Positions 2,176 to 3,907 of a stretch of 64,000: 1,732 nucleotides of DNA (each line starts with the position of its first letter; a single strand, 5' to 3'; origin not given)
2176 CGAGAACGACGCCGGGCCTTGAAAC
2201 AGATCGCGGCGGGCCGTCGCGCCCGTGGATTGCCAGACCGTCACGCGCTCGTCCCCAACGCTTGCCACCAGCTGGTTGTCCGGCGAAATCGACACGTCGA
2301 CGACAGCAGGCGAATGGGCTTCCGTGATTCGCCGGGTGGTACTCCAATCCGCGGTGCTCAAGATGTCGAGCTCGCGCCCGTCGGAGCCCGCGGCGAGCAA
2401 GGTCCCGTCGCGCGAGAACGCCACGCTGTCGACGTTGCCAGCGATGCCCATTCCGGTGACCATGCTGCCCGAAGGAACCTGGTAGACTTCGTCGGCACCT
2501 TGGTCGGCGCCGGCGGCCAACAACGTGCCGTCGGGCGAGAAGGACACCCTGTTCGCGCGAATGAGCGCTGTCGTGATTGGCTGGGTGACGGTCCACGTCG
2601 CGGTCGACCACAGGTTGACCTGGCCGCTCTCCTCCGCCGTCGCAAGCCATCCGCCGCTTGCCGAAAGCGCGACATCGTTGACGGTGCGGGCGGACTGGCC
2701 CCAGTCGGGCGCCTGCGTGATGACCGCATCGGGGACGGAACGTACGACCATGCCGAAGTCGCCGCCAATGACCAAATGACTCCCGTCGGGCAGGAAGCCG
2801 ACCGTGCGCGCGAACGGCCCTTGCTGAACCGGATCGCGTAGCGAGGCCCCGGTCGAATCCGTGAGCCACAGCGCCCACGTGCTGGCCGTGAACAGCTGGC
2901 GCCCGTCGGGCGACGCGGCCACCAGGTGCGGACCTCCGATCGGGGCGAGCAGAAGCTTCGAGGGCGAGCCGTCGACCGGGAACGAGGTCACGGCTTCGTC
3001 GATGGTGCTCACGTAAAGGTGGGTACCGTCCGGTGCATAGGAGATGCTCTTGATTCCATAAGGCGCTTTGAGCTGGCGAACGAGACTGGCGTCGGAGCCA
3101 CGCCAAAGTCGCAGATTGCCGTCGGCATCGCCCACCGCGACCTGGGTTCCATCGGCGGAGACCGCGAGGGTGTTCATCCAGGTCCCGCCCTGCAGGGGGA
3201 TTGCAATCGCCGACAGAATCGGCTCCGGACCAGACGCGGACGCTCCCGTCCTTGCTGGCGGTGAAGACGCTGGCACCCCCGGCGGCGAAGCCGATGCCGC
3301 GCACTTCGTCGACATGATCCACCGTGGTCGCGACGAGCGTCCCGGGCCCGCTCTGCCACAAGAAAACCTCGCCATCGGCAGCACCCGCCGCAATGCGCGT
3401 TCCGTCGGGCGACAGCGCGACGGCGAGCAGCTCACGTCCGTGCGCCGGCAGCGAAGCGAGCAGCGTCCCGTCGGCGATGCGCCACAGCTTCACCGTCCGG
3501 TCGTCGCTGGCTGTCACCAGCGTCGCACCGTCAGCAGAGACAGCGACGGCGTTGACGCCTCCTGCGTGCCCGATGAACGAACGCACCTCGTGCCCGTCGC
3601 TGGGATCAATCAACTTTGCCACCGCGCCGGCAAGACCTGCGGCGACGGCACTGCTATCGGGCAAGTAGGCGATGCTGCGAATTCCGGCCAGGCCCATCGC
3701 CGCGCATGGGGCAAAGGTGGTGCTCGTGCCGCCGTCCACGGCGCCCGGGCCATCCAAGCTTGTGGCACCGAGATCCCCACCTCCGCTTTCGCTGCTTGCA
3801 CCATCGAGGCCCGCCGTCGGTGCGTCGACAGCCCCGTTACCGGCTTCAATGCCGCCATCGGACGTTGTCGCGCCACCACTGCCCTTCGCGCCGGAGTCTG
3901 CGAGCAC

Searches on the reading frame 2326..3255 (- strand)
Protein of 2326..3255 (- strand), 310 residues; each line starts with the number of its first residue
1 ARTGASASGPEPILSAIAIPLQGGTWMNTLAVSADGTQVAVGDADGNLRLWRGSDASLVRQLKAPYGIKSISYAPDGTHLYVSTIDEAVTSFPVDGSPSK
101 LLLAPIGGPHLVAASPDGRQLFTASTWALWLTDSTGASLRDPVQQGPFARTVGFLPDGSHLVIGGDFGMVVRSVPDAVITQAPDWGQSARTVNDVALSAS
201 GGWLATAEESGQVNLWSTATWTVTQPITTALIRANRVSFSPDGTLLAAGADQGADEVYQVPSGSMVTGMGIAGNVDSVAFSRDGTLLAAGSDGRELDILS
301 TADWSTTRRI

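Call 67: search_protein_families(library=pfam, proteins=[window:2326-3255:-], max_evalue=0.001)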
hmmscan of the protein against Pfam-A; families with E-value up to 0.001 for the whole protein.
seq(310 aa): 26 families (the best 25 are shown)
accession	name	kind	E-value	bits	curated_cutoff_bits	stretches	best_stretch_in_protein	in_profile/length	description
PF25174.1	Beta-prop_THOC3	-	1.6e-31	109.8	305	3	156-305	98-246/272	THOC3 beta-propeller domain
PF00400.38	WD40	-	2.5e-22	78.8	27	0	26-51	13-38/39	WD domain, G-beta repeat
PF23414.1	Beta-prop_EML_2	-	2.7e-19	70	90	2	206-302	15-111/266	Echinoderm microtubule-associated protein second beta-propeller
PF24814.1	WD40_Prp19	-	4.8e-16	59.1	320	1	191-296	93-201/281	Prp19 WD40 domain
PF25173.1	Beta-prop_WDR3_1st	-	3.1e-15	56.8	154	3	186-291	26-132/184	WDR3 first beta-propeller domain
PF24817.1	WD40_WDHD1_1st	-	4.8e-13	49.4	109.9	0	191-266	180-257/291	WDHD1 first WD40 domain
PF12894.13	ANAPC4_WD40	-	1.6e-10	41.5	22.9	0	219-268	28-75/91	Anaphase-promoting complex subunit 4 WD40 domain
PF25172.1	Beta-prop_WDR3_2nd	-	3.2e-09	36.9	140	1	192-298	2-106/293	WDR3 second beta-propeller domain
PF24807.1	WD40_CDC20-Fz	-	5.6e-09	36.2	200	1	182-300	44-163/292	CDC20/Fizzy WD40 domain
PF23342.1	WDR90_beta-prop_4th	-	3.5e-07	30.1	50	0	192-293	2-111/312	WDR90, 4th beta-propeller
PF23393.2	Beta-prop_WDR90_POC16_2nd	-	4.4e-07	29.8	60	1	203-293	8-100/291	WDR90/POC16, second beta-propeller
PF23381.1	Beta-prop_IFT122_1st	-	3.3e-06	26.7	28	0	234-296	14-76/350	IFT122 first beta-propeller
PF25175.1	Beta-prop_WDR5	-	4e-06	26.7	250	1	189-292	10-114/296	WDR5 beta-propeller domain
PF24805.1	EIF3I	-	4.9e-06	26.3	200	0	28-85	56-113/324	EIF3I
PF25391.1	WD40_Gbeta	-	6.3e-06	25.8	150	0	210-297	205-295/340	G protein beta WD-40 repeat protein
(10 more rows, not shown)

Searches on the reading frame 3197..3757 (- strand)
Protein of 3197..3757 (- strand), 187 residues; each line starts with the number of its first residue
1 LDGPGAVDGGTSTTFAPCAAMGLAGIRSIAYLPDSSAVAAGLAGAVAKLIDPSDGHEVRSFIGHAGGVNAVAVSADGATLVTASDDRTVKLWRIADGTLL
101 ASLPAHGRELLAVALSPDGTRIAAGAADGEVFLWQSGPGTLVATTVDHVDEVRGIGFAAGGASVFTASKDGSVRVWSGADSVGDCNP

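Call 67: search_protein_families(library=pfam, proteins=[window:3197-3757:-], max_evalue=0.001)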
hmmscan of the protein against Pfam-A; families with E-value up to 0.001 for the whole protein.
seq(187 aa): 34 families (the best 25 are shown)
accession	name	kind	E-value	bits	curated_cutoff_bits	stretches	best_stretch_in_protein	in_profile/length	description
PF00400.38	WD40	-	2.7e-28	97.6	27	3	57-92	3-38/39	WD domain, G-beta repeat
PF25174.1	Beta-prop_THOC3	-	5e-23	81.9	305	1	28-177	93-241/272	THOC3 beta-propeller domain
PF25173.1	Beta-prop_WDR3_1st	-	2.1e-22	80.2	154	1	26-177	32-183/184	WDR3 first beta-propeller domain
PF25175.1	Beta-prop_WDR5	-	4.9e-21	75.7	250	1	26-180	13-167/296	WDR5 beta-propeller domain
PF24814.1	WD40_Prp19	-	6.2e-20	71.8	320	2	24-98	136-210/281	Prp19 WD40 domain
PF25391.1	WD40_Gbeta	-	7.1e-19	68.4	150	2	76-176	153-253/340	G protein beta WD-40 repeat protein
PF24817.1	WD40_WDHD1_1st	-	1.1e-17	64.6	109.9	2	26-102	89-165/291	WDHD1 first WD40 domain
PF23414.1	Beta-prop_EML_2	-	4.8e-17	62.6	90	1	70-179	3-111/266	Echinoderm microtubule-associated protein second beta-propeller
PF25172.1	Beta-prop_WDR3_2nd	-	6.3e-17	62.2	140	1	33-178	143-288/293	WDR3 second beta-propeller domain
PF24807.1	WD40_CDC20-Fz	-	7.3e-15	55.5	200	1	26-177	54-208/292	CDC20/Fizzy WD40 domain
PF25168.1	Beta-prop_WDR36-Utp21_2nd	-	2.8e-14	53.6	84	1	26-135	201-310/335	WDR36/Utp21 second beta-propeller domain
PF24796.1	WDR55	-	1.2e-12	48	200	2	34-135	106-207/296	WDR55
PF24782.2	WD40_MABP1-WDR62_2nd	-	1.8e-12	47.3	290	1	71-176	231-339/341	MABP1/WDR62 second WD40 domain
PF24805.1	EIF3I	-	1.4e-11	44.6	200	1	54-104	41-91/324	EIF3I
PF23381.1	Beta-prop_IFT122_1st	-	1.5e-11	44.2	28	1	94-136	39-81/350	IFT122 first beta-propeller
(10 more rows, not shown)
